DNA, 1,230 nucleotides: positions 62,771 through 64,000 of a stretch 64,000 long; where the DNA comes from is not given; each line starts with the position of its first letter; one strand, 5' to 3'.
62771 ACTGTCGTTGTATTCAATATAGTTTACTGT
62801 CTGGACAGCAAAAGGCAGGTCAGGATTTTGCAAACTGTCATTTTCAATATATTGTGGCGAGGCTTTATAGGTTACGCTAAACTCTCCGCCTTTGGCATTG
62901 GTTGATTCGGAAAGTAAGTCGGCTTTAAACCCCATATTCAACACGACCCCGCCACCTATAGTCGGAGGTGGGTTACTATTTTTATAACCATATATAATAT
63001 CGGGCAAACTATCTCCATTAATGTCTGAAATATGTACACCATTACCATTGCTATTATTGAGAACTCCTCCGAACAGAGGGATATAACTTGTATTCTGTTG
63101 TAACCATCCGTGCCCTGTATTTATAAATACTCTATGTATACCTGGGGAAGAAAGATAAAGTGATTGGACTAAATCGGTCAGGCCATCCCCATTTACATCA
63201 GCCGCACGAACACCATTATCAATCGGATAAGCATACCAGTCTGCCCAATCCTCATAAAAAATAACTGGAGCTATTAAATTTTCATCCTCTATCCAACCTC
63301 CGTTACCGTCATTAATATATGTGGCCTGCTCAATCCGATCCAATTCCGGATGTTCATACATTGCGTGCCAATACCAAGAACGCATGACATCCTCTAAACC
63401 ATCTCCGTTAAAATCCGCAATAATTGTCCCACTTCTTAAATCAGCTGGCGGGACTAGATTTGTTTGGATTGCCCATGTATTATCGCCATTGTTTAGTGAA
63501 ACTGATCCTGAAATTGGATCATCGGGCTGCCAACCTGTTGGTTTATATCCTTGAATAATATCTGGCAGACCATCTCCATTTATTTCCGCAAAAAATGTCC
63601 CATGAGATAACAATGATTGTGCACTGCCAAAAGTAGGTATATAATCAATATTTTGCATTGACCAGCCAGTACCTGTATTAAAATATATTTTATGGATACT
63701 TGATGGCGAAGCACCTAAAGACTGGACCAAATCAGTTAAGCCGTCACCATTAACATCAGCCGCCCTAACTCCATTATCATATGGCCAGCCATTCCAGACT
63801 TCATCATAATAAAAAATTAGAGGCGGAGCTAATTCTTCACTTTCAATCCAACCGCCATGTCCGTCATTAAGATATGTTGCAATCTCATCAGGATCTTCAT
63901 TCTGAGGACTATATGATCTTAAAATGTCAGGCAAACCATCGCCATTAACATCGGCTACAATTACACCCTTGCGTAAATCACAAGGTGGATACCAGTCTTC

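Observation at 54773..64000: Polymorphic-toxin locus: giant FG-GAP/YD-RHS/CBM protein with unclassified C-terminal domain, adjacent immunity candidate, orphan toxin-gene fragment and IS200 transposase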

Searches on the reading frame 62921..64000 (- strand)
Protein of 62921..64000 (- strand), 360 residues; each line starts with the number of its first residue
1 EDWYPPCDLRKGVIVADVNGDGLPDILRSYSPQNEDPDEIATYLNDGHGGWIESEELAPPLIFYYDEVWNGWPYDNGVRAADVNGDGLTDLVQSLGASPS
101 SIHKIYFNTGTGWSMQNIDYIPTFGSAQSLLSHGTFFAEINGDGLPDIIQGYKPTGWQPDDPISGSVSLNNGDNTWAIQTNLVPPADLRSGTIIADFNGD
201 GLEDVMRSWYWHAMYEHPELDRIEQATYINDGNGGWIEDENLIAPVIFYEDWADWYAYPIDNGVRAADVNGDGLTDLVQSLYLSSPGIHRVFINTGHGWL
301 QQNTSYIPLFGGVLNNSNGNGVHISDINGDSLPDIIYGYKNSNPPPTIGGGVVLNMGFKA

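Call 82: search_protein_families(library=pfam, proteins=[window:62921-64000:-], max_evalue=1)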
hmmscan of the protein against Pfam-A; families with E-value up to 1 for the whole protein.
window:62921-64000:- (360 aa): 5 families
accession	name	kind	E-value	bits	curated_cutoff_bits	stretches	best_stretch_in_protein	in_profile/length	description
PF13517.12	FG-GAP_3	-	1.9e-21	76.9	26.9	6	17-92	1-60/61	FG-GAP-like repeat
PF01839.29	FG-GAP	-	6.3e-16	58.3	22.1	5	319-345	2-27/37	FG-GAP repeat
PF12256.14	TcdB_toxin_midN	-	3e-07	30.4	24.8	0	75-95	27-47/181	Insecticide toxin TcdB middle/N-terminal region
PF21955.1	CarG-like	-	9.6e-07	29.5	28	0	9-28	1-20/144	Carbapenem resistance protein CarG-like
PF00404.24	Dockerin_1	-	0.18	12.4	22.9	0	262-273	31-42/57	Dockerin type I domain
